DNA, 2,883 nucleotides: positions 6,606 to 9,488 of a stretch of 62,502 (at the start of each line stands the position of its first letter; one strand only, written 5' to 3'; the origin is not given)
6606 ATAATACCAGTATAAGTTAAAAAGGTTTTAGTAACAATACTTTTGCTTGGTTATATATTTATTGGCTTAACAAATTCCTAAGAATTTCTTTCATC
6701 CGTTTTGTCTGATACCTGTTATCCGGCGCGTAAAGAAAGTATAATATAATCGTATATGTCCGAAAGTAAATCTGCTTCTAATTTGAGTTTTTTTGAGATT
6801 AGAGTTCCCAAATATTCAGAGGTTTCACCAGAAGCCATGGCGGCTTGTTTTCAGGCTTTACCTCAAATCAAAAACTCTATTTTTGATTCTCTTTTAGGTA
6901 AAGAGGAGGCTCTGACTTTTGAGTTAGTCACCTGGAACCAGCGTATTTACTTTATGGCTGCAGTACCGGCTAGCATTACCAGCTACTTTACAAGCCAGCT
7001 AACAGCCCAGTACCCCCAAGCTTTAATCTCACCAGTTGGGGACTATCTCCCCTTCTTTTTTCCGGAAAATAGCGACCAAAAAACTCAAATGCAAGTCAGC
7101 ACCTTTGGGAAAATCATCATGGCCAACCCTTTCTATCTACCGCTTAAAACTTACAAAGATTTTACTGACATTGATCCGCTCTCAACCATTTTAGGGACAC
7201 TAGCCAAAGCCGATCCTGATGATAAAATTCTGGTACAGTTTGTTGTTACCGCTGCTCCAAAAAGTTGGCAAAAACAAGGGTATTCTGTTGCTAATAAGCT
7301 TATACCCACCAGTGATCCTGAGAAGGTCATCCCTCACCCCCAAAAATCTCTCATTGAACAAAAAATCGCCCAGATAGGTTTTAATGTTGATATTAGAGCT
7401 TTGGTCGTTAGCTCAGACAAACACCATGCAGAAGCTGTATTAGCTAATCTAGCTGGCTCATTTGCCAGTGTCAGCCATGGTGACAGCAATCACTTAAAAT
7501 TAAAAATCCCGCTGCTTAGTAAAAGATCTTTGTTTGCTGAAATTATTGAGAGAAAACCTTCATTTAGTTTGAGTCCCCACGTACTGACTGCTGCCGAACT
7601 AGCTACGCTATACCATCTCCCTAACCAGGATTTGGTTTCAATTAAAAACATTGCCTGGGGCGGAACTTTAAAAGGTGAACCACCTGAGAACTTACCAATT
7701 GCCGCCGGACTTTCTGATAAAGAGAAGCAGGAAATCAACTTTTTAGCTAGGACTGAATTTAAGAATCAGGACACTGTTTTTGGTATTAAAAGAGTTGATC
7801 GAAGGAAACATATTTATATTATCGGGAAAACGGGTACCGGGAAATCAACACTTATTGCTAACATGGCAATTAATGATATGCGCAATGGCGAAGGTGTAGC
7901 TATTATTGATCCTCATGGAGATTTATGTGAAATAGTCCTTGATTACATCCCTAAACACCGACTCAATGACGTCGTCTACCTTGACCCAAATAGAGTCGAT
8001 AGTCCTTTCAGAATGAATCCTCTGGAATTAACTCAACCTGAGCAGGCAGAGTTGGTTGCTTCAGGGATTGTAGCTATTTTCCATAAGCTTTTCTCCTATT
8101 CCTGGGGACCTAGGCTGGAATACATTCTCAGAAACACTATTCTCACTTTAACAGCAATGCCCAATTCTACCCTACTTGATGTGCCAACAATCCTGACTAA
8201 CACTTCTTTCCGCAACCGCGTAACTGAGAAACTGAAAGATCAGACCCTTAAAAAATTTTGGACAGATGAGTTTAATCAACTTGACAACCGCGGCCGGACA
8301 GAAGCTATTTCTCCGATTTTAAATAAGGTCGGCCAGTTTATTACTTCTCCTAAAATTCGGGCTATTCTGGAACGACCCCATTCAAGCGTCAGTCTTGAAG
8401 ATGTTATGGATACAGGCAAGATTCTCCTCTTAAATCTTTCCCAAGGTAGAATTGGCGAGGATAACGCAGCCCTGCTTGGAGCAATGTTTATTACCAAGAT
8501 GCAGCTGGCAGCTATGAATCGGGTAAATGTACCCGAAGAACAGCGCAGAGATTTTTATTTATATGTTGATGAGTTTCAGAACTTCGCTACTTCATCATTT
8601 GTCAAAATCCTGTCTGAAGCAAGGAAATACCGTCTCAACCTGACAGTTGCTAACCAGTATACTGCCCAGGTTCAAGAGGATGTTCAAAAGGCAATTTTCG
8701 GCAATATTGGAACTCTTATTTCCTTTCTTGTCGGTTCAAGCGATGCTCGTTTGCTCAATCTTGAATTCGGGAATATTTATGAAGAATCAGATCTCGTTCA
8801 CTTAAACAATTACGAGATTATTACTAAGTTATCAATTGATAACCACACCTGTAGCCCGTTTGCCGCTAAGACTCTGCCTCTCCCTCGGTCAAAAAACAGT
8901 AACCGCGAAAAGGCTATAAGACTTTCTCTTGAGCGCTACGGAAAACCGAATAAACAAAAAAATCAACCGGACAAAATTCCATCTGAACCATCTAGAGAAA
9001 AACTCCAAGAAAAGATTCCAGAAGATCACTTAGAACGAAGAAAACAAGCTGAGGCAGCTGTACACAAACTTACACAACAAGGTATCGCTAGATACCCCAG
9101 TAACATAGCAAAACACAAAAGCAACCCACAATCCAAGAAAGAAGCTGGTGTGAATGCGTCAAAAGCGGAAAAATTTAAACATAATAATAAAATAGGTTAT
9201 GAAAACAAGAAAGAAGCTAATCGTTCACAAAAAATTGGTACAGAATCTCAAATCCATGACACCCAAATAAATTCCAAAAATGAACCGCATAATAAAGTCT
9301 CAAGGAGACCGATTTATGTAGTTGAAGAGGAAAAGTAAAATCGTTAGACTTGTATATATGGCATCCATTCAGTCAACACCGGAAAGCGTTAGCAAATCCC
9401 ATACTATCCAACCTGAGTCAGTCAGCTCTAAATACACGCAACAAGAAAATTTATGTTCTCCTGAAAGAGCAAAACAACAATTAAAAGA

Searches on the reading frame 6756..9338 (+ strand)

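Call 70: search_protein_families(library=pfam, proteins=[window:6756-9338:+], max_evalue=0.001)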
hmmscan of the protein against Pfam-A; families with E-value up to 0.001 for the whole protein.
window:6756-9338:+ (860 aa): 3 families
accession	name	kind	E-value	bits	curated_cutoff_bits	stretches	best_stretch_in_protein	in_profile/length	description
PF01935.23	DUF87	-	1.1e-08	35.9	23.2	1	350-563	23-203/220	Helicase HerA, central domain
PF10412.15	TrwB_AAD_bind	-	2.3e-07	30.5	20.5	1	349-653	14-304/387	Type IV secretion-system coupling protein DNA-binding domain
PF12696.13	TraG-D_C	-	0.00018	21.9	22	1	601-658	3-65/126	TraM recognition site of TraD and TraG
